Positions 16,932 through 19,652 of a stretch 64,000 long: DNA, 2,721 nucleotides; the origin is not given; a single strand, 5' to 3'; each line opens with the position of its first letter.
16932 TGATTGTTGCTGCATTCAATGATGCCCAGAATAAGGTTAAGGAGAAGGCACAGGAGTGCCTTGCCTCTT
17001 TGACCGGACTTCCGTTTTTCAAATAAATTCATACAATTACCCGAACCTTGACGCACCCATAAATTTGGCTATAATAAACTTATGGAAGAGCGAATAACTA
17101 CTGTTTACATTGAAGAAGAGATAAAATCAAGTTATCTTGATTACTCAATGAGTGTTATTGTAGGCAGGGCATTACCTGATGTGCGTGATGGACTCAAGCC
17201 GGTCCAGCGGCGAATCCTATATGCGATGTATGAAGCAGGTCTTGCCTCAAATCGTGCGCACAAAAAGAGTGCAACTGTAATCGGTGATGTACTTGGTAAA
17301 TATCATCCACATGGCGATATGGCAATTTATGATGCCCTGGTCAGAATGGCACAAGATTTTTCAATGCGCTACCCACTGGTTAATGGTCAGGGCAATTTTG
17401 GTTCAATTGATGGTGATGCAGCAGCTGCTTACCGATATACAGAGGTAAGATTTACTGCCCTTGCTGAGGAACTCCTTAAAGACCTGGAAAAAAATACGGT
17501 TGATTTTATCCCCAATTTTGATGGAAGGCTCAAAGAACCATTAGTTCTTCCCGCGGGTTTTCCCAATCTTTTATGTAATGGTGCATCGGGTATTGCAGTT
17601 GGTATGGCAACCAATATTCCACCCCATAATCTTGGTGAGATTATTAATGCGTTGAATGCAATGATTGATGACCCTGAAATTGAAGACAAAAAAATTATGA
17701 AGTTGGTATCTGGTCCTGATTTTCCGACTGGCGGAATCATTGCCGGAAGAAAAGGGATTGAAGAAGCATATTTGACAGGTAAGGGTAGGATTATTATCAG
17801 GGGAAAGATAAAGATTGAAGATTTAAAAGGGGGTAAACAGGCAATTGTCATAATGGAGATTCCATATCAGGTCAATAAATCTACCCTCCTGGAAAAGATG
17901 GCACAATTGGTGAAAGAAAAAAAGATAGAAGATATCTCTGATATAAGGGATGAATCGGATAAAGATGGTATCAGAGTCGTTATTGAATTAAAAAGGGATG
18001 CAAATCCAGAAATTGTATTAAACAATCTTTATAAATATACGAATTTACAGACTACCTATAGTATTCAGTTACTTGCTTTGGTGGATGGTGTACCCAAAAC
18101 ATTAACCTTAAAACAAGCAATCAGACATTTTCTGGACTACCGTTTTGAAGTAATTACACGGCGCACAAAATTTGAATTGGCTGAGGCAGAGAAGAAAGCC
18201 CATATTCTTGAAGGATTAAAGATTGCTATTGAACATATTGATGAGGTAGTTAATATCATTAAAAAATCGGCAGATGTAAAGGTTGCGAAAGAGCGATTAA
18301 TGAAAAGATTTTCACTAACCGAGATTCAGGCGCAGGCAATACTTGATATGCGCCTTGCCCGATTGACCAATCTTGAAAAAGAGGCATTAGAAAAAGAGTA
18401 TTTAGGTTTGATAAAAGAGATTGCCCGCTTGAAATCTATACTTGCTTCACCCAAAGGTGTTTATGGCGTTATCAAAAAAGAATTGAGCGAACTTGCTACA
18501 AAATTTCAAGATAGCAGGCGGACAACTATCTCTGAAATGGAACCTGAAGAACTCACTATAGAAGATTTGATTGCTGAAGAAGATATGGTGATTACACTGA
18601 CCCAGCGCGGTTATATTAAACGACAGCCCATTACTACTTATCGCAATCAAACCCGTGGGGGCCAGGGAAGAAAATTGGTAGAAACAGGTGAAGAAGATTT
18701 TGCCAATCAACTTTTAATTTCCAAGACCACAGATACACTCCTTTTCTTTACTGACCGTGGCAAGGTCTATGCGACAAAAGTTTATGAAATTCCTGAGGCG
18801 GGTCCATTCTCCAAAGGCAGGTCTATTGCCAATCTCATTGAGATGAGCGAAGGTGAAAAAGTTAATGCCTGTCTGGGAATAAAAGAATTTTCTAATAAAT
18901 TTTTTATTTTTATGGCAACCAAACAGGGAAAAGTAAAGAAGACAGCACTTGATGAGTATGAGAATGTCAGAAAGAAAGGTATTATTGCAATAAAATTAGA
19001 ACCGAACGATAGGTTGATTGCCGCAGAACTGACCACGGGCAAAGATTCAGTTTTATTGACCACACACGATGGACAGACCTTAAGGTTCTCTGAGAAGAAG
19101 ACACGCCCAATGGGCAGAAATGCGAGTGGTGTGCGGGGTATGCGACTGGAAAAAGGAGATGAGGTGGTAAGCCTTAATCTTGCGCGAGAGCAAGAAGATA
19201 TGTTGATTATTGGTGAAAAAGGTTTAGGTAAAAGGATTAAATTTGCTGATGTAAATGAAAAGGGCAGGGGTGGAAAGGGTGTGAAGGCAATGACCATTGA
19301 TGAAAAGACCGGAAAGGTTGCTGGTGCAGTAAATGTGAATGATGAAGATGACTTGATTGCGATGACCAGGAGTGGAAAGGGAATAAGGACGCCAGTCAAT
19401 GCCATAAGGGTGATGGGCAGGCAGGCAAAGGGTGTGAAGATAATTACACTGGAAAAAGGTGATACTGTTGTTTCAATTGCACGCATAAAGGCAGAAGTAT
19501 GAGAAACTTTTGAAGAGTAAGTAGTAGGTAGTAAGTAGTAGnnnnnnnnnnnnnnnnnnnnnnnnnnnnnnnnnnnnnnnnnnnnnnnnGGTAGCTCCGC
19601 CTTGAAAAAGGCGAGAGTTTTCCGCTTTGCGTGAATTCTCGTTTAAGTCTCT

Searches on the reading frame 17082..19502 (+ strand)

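Call 23: search_protein_families(library=ncbifam, proteins=[window:17082-19502:+], max_evalue=0.001)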
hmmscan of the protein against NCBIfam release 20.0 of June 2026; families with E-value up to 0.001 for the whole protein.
window:17082-19502:+ (806 aa): 10 families
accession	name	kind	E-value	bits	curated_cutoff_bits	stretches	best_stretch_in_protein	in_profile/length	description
NF004043.1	PRK05560.1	equivalog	0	1189.8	902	1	5-801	2-797/798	DNA gyrase subunit A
TIGR01063.1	gyrA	equivalog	0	1160.5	877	1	5-803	1-799/800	DNA topoisomerase (ATP-hydrolyzing) subunit A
NF038098.1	GyrA_w_intein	exception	2.6e-274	913.4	1850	2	120-802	538-1226/1232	intein-containing DNA gyrase subunit A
NF004044.1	PRK05561.1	subfamily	3.7e-258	859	654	2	10-698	2-682/738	DNA topoisomerase (ATP-hydrolyzing)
NF010586.0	PRK13979.1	equivalog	4.8e-222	739.6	1475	2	4-653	12-667/957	DNA topoisomerase IV subunit A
TIGR01061.1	parC_Gpos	equivalog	4.4e-218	726.3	813.25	2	8-739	4-732/737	DNA topoisomerase IV subunit A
TIGR01062.1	parC_Gneg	equivalog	2.1e-176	588.2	628.9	2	9-669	5-651/735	DNA topoisomerase IV subunit A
NF007209.0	PRK09631.1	equivalog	6.1e-80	269.6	644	1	9-514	3-484/635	DNA topoisomerase IV subunit A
NF009397.0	PRK12758.1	equivalog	2.2e-68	231.1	780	1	10-453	23-447/870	DNA gyrase/topoisomerase IV subunit A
NF007208.0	PRK09630.1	equivalog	1.7e-47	162.5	598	1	12-349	6-315/479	DNA topoisomerase IV subunit A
